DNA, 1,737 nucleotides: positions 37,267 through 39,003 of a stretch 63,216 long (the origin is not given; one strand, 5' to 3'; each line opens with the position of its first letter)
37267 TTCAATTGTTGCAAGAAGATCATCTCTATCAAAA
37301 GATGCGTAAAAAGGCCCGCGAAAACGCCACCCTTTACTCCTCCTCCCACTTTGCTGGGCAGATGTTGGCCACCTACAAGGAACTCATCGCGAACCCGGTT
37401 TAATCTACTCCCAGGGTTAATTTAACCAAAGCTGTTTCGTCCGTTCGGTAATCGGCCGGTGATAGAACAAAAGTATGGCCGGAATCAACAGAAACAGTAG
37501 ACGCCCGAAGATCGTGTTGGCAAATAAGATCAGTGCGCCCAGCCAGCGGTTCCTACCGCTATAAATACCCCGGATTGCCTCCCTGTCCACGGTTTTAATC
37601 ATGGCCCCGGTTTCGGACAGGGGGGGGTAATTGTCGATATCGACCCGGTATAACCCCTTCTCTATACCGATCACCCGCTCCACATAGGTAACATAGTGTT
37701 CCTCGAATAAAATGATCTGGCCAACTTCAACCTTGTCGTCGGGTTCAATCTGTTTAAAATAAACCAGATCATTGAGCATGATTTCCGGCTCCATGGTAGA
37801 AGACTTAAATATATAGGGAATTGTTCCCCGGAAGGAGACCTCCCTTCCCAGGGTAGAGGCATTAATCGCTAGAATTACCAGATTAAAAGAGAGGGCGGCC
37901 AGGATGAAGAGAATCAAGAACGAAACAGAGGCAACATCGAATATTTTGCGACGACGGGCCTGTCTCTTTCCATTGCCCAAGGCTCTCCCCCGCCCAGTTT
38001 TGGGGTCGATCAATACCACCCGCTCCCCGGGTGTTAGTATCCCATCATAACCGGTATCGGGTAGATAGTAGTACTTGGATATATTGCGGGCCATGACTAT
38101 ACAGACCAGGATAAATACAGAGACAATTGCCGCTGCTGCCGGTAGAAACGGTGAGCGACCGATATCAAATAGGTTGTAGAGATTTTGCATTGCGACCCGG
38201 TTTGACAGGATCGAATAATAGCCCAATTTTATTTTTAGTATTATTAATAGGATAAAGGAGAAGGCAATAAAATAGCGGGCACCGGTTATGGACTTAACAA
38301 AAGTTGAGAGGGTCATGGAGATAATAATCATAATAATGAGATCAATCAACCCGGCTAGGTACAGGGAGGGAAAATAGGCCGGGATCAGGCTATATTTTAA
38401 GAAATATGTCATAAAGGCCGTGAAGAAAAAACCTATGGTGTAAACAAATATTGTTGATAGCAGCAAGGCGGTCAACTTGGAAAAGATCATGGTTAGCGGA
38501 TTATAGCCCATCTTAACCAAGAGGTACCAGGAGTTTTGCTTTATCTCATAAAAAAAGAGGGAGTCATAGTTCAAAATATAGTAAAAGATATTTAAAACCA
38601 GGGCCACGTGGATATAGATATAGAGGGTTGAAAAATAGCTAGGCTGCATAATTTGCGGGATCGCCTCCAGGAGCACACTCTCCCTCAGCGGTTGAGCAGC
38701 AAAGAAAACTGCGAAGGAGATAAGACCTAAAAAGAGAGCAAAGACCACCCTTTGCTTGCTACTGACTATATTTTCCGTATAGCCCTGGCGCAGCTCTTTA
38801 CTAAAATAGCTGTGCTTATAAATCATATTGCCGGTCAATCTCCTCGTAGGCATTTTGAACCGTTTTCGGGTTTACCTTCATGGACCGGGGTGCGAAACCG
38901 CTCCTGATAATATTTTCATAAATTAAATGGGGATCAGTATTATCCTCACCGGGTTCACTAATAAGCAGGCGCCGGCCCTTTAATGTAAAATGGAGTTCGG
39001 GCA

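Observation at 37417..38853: Permease-like membrane domain fused to a SipW-like domain with Ser->Thr and His->Glu at the catalytic dyad positions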

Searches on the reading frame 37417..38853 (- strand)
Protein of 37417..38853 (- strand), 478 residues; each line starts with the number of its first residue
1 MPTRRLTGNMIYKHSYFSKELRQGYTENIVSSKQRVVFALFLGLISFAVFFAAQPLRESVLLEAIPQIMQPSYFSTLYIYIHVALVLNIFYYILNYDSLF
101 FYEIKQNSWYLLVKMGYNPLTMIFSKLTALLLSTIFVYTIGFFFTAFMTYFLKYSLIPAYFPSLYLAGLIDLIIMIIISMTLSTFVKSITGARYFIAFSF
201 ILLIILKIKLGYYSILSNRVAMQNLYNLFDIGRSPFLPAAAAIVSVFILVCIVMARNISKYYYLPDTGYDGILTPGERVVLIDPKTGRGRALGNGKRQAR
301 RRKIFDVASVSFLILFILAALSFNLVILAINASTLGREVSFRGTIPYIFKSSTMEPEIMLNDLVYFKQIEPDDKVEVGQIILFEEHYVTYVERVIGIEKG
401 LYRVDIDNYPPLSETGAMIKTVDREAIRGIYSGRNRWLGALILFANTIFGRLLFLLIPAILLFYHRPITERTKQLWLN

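Call 3: search_protein_families(library=pfam, proteins=[window:37417-38853:-], max_evalue=1)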
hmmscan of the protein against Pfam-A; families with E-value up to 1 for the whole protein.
window:37417-38853:- (478 aa): 0 families

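Call 4: search_protein_families(library=ncbifam, proteins=[window:37417-38853:-], max_evalue=1)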
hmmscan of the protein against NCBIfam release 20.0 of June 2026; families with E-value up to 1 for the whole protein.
window:37417-38853:- (478 aa): 2 families
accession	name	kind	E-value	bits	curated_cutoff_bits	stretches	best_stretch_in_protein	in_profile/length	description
NF046067.1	SigPepSipWBacil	equivalog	2.9e-08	33.5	190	1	312-466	6-161/189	signal peptidase I SipW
TIGR02228.1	sigpep_I_arch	equivalog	3.6e-05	23.7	51.85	1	324-399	10-87/158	signal peptidase I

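Call 6: find_homologous_proteins(query=window:37417-38853:-)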
Query window:37417-38853:- (478 aa): 216 proteins with E <= 0.001 among 8000 candidates; the best 120 are listed.
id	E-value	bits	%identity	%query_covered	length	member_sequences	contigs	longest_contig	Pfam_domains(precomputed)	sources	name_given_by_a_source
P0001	0.0e+0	1009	100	98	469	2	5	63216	-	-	-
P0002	7.2e-212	723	71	97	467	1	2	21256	-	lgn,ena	-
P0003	1.8e-201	688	68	97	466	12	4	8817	-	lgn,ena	-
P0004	1.2e-197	676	67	98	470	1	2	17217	-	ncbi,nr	ncbi:MAG: S26 family signal peptidase [Firmicutes bacterium]|nr:S26 family signal peptidase [Bacillo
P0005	1.6e-189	649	65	97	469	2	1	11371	-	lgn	-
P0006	8.5e-187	640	66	97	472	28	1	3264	-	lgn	-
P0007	1.5e-184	632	63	97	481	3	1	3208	-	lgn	-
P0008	8.7e-184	630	64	97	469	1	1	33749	-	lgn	-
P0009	1.1e-183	630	64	97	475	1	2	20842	-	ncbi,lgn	-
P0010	5.6e-181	621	63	97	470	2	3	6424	-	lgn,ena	-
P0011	2.8e-180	618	62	97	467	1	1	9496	-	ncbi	-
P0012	1.1e-179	617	64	97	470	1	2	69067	-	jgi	jgi:hypothetical protein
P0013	1.0e-177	610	62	96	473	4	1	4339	-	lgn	-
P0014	6.3e-175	601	60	97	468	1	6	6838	-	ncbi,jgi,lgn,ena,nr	ncbi:MAG: S26 family signal peptidase [Firmicutes bacterium]|nr:S26 family signal peptidase [Bacillo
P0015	2.1e-169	583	58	97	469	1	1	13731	-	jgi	jgi:signal peptidase I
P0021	1.5e-165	570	58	96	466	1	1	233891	-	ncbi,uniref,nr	ncbi:hypothetical protein OXPF_03860 [Oxobacter pfennigii]|uniref:Signal peptidase I n=1 Tax=Oxobact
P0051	5.6e-152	525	53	97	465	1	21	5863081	-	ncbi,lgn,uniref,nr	ncbi:Peptidase S24-like protein [Desulfosporosinus orientis DSM 765]|uniref:Peptidase S24-like prote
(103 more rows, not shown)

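Call 9: find_encoding_contigs(protein=P0051, flank=7000, max_places=2)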
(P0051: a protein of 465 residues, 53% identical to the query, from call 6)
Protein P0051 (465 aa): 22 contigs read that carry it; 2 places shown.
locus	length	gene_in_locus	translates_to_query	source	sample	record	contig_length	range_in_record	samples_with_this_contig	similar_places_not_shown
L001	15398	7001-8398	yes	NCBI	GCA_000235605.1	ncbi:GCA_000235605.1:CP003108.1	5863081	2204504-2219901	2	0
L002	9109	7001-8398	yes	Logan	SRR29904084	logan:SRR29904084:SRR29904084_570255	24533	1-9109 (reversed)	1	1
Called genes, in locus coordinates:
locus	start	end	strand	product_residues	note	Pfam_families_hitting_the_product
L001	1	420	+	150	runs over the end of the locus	PF27746:Small_heat_shock_put (weak), PF00011:HSP20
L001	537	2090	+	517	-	PF13675:PilJ, PF00990:GGDEF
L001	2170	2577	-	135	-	-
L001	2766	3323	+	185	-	-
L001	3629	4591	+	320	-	PF00553:CBM_2 (weak)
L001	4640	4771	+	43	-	-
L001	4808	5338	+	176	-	-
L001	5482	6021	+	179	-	-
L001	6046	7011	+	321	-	-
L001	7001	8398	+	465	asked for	-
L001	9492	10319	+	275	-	PF00497:SBP_bac_3, PF10613:Lig_chan-Glu_bd (weak)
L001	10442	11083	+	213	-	PF00528:BPD_transp_1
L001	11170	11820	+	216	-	PF00528:BPD_transp_1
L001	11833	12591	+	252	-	PF02463:SMC_N, PF00005:ABC_tran, PF13304:AAA_21 (weak)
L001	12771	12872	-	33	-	PF16935:Hol_Tox (weak)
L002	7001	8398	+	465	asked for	-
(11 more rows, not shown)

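Call 10: find_encoding_contigs(protein=P0021, flank=7000, max_places=2)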
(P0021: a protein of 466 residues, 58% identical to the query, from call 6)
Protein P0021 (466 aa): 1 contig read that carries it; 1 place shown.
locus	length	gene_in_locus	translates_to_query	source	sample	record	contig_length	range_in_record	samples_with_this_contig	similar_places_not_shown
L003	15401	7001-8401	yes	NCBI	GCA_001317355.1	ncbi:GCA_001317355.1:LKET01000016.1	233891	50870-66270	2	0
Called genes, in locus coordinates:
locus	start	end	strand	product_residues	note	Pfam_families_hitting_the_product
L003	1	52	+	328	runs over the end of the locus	PF19300:BPD_transp_1_N (weak), PF00528:BPD_transp_1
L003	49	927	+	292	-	PF00528:BPD_transp_1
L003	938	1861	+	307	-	PF00005:ABC_tran, PF08352:oligo_HPY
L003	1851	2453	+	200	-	PF00005:ABC_tran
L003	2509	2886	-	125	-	PF15738:YafQ_toxin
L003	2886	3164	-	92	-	PF04221:RelB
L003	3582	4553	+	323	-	PF00553:CBM_2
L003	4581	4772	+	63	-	-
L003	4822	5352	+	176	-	-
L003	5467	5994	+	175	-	-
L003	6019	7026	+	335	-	-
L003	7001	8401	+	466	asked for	-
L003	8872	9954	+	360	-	PF00930:DPPIV_N (faint), PF26550:Tricorn_2nd, PF25174:Beta-prop_THOC3 (faint), PF07676:PD40 (weak), PF26549:Tricorn_N, PF26550:Tricorn_2nd (weak), PF07676:PD40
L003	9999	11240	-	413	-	PF00056:Ldh_1_N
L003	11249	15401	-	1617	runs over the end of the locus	PF01467:CTP_transf_like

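Call 12: search_solved_structures(query=A1, max_evalue=10, show_alignments=3)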
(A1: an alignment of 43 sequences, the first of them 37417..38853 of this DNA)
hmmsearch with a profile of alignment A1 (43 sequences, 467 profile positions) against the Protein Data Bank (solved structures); distinct sequences matched with E-value up to 10: 10.
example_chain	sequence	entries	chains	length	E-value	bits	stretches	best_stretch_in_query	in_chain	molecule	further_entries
9ru8_LY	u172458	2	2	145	1.1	11.5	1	369-415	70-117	Large ribosomal subunit protein uL24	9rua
7nwg_Y3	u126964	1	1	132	1.6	10.9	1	368-415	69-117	Ribosomal protein L26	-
9y49_CY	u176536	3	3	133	1.6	10.9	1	368-415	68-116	60S ribosomal protein L26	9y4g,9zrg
11he_26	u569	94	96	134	1.7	10.9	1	368-415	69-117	60S ribosomal protein L26 | uL24 | Ribosomal protein uL24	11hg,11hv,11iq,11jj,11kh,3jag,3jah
6gz3_AY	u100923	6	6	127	1.8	10.8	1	369-412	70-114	Ribosomal protein L26 | ribosomal protein uL24 | 60S ribosomal protein L26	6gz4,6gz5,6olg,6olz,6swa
7oyc_Y1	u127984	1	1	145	2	10.6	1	368-415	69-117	KOW domain-containing protein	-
7oya_Y1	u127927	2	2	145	2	10.5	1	368-412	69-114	ATPase H+ transporting V0 subunit e1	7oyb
9fpz_LY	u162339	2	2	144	2.1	10.5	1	368-415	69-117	Large ribosomal subunit protein uL24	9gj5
22tu_LY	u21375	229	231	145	2.3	10.4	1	368-415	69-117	60S ribosomal protein L26 | Ribosomal protein uL24 | uL24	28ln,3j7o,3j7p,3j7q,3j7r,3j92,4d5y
9fq0_LY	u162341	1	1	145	2.3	10.4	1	368-415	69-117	Large ribosomal subunit protein uL24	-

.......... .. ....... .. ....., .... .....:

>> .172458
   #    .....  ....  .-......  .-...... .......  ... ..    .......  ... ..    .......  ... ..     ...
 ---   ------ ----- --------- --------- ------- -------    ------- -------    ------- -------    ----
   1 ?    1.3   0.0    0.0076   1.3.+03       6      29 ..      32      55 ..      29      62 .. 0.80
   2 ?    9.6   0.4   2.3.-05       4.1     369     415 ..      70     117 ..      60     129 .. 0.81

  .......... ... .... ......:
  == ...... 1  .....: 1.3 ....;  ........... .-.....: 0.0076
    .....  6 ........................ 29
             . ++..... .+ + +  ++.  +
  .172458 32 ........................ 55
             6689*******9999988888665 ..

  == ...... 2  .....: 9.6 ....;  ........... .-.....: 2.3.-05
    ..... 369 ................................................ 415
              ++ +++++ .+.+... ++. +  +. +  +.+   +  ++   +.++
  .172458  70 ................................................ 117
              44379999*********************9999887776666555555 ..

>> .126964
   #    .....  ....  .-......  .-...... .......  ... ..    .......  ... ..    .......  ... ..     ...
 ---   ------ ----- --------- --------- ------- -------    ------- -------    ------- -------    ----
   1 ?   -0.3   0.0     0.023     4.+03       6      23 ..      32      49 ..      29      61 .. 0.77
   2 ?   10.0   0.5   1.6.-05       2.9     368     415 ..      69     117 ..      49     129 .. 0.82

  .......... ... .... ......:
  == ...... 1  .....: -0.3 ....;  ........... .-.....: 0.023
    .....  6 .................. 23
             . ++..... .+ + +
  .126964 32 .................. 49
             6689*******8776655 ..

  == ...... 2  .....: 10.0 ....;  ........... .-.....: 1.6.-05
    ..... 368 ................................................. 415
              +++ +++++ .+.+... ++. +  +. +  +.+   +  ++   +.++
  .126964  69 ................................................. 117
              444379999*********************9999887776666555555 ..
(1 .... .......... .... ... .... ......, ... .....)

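Call 20: predict_structure(alignment_id=A1)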
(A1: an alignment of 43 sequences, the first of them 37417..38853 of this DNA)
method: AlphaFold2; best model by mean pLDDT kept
length: 478 residues; sequences in the alignment: 43
mean_pLDDT: 78.2   pTM: 0.70
mean pLDDT of the five models: 78.2, 75.9, 75.8, 72.7, 72.0
residues with pLDDT >= 90: 143; 70-90: 203; 50-70: 98; < 50: 34
segments of 3 or more residues with pLDDT < 50: 1-13, 25-30, 266-268, 292-294, 476-478
pLDDT, mean of each block of 10 residues (from residue 1): 39 63 48 77 87 77 82 94 94 82 67 78 87 93 93 90 97 93 78 86 94 93 94 93 91 75 50 52 59 53 67 74 70 57 81 88 88 87 87 91 90 84 89 85 70 65 64 52
secondary structure, 60 per line:
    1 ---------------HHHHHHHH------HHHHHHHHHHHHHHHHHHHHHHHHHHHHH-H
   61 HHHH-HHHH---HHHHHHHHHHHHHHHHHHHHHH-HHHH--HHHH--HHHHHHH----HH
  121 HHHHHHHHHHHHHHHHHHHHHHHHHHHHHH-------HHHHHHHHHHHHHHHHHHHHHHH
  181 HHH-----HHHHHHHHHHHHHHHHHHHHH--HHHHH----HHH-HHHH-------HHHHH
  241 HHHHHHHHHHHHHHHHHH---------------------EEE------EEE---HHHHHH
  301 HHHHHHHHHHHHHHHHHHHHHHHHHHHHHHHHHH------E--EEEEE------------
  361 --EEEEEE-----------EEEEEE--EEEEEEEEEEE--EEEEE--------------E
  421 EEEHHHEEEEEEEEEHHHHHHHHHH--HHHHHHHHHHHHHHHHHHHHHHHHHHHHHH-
elements in order: H16-23 H30-58 H60-64 H66-69 H73-94 H96-99 H102-105 H108-114 H119-150 H158-183 H189-209 H212-216 H225-228 H236-258 E280-282 E289-291 H295-334 E344-348 E363-368 E380-385 E388-398 E401-405 E420-423 E427-435 H436-445 H448-477

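Call 22: fold_search(model_id=the predicted structure, library=pdb)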
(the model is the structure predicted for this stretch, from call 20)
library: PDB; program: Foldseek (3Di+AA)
matches with E <= 10: 768; with E <= 0.001: 0
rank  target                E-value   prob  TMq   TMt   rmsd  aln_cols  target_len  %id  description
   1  7p2q_A                3.1e-03  1.00  0.18  0.53   9.9       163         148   18  Human Signal Peptidase Complex Paralog C (SPC-C) (released 2021-10-06)
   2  4wvg_A                3.2e-03  1.00  0.18  0.17   2.8       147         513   18  Crystal structure of the Type-I signal peptidase from Staphylococcus aureus (SpsB). (released 2015-09-23)
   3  7o0z_D                3.4e-03  1.00  0.34  0.57   7.0       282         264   15  ABC transporter NosFY, nucleotide-free in GDN (released 2022-11-02)
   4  4wvj_A                4.6e-03  1.00  0.18  0.16   2.8       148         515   18  Crystal structure of the Type-I signal peptidase from Staphylococcus aureus (SpsB) in complex with an inhibitor peptid (released 2015-09-23)
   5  4n31_A                4.6e-03  1.00  0.16  0.49   6.8       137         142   12  Structure and activity of Streptococcus pyogenes SipA: a signal peptidase homologue essential for pilus polymerisation (released 2014-08-20)
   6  4wvh_A                7.9e-03  1.00  0.18  0.16   2.8       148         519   18  Crystal structure of the Type-I signal peptidase from Staphylococcus aureus (SpsB) in complex with a substrate peptide (released 2015-09-23)
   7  4wvi_A                9.1e-03  1.00  0.18  0.16   2.8       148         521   18  Crystal structure of the Type-I signal peptidase from Staphylococcus aureus (SpsB) in complex with a substrate peptide (released 2015-09-23)
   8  7p2p_A                1.0e-02  1.00  0.18  0.50   9.4       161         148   16  Human Signal Peptidase Complex Paralog A (SPC-A) (released 2021-10-06)
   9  7r8b_B                1.1e-02  1.00  0.33  0.29   6.4       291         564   12  The structure of human ABCG5/ABCG8 supplemented with cholesterol (released 2021-09-08)
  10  7o0z_E                1.1e-02  1.00  0.35  0.58   6.2       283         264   14  ABC transporter NosFY, nucleotide-free in GDN (released 2022-11-02)
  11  7o12_E                1.2e-02  1.00  0.31  0.53   7.3       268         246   18  ABC transporter NosDFY, AMPPNP-bound in GDN (released 2022-04-13)
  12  4n31_B                1.4e-02  1.00  0.15  0.48   6.7       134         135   13  Structure and activity of Streptococcus pyogenes SipA: a signal peptidase homologue essential for pilus polymerisation (released 2014-08-20)
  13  7nez_A                1.4e-02  1.00  0.35  0.31   5.6       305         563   11  Structure of topotecan-bound ABCG2 (released 2021-04-21)
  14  7o0y_E                1.9e-02  1.00  0.31  0.54   7.3       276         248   17  ABC transporter NosDFY, nucleotide-free in GDN (released 2022-04-13)
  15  7qba_D                1.9e-02  0.99  0.31  0.47   7.7       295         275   16  CryoEM structure of the ABC transporter NosDFY complexed with nitrous oxide reductase NosZ (released 2022-08-03)
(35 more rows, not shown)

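Call 26: find_related_loci(query=A1, collection=genome_contigs, flank=6000)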
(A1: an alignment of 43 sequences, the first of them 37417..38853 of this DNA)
Query A1 (478 aa) in genome_contigs; peptide patterns used: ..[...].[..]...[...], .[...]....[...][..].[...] (x = any residue, [..] = any of these).
131 stretches matched a pattern; 62 encode a relative of the query (tblastn E <= 1e-3); 58 distinct loci.
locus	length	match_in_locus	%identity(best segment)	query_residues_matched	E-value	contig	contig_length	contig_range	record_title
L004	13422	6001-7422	63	2-471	0e+0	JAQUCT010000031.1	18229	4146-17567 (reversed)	MAG: Bacillota bacterium isolate STCSWMC_137 NODE_7842_length_18229_cov_10.303889_ST_CSWMC, whole genome shotgun sequenc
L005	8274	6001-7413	61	1-471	0e+0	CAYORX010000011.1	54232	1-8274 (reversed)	MAG TPA_asm: uncultured Eubacteriales bacterium isolate SRP192927_co8_33 genome assembly, contig: NODE_402_length_54232_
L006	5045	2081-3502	60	1-474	0e+0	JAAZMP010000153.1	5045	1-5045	MAG: Bacillota bacterium isolate AS23ysBPME_85 222337_AS23, whole genome shotgun sequence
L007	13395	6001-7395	59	4-470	5e-176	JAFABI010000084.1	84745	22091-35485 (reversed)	MAG: Bacillota bacterium isolate OH_SBB_121 k127_791120, whole genome shotgun sequence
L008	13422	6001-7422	54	1-474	1e-170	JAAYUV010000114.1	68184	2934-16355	MAG: Peptococcaceae bacterium isolate AS27yjCOA_185 13345_AS27, whole genome shotgun sequence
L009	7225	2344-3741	56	1-468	6e-171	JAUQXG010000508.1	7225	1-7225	MAG: Lutispora sp. isolate BIN23 contig_308010, whole genome shotgun sequence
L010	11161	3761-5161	55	1-470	6e-169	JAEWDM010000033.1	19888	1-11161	MAG: Bacillota bacterium isolate OH_PBB_98 k127_161843, whole genome shotgun sequence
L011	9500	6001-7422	57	1-474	1e-168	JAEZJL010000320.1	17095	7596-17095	MAG: Bacillota bacterium isolate OH_CDB_236 k127_88388, whole genome shotgun sequence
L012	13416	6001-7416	57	1-474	8e-167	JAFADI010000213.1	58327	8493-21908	MAG: Bacillota bacterium isolate OH_SBB_72 k127_313577, whole genome shotgun sequence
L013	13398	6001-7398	54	1-468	3e-166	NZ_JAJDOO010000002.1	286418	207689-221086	Desulfosporosinus sp. SRJS8 NODE_2_length_286418_cov_41.418015, whole genome shotgun sequence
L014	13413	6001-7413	53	1-474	9e-165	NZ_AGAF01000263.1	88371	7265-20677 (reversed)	Desulfosporosinus sp. OT TOU.assembly.82, whole genome shotgun sequence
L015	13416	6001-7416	52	1-474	4e-163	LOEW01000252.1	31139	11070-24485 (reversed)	MAG: Desulfosporosinus sp. BRH_c37 BRHa_1005991, whole genome shotgun sequence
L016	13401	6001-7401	55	1-470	3e-162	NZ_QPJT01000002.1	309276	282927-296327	Anaerobacterium chartisolvens strain DSM 27016 Ga0244570_102, whole genome shotgun sequence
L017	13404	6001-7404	53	1-468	4e-162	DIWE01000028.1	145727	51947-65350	MAG TPA_asm: Clostridiales bacterium UBA6114 UBA6114_contig_14328, whole genome shotgun sequence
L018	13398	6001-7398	52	1-468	2e-161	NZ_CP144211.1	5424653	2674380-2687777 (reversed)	Desulfosporosinus paludis strain SB140 chromosome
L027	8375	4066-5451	48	4-468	3e-147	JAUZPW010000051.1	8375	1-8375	MAG: Bacillota bacterium isolate bin199(16d) COBKGKPA_51, whole genome shotgun sequence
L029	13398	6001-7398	49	1-466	4e-146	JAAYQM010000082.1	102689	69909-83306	MAG: Clostridiales bacterium isolate AS22ysBPME_47 186128_AS22, whole genome shotgun sequence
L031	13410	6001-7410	48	10-474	4e-142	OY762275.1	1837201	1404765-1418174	MAG: Christensenellaceae bacterium isolate e5ac81be-658e-4384-8ac4-b2a27386532d genome assembly, chromosome: 1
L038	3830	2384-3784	50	2-469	7e-139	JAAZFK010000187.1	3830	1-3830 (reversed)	MAG: Clostridiaceae bacterium isolate AS10tlH2TH_208 161678_AS10, whole genome shotgun sequence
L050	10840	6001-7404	48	1-468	9e-139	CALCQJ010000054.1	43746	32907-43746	MAG TPA_asm: uncultured Clostridia bacterium isolate SRR1562005_bin.138_CONCOCT_v1.1_MAG genome assembly, contig: ERZ724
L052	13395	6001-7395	50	5-469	3e-141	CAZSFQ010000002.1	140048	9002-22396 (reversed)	MAG TPA_asm: uncultured Mageeibacillus sp. isolate binchicken_co39_636 genome assembly, contig: NODE_156_length_140048_c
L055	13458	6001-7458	34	9-474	4e-75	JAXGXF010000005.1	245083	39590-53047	MAG: Candidatus Pullichristensenella sp. isolate AnMBR.bin484 bin484_5, whole genome shotgun sequence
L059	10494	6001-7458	37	5-470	8e-92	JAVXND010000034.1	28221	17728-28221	MAG: Clostridia bacterium isolate CGS6M2-bin21 NODE_34_length_28221_cov_32.131538, whole genome shotgun sequence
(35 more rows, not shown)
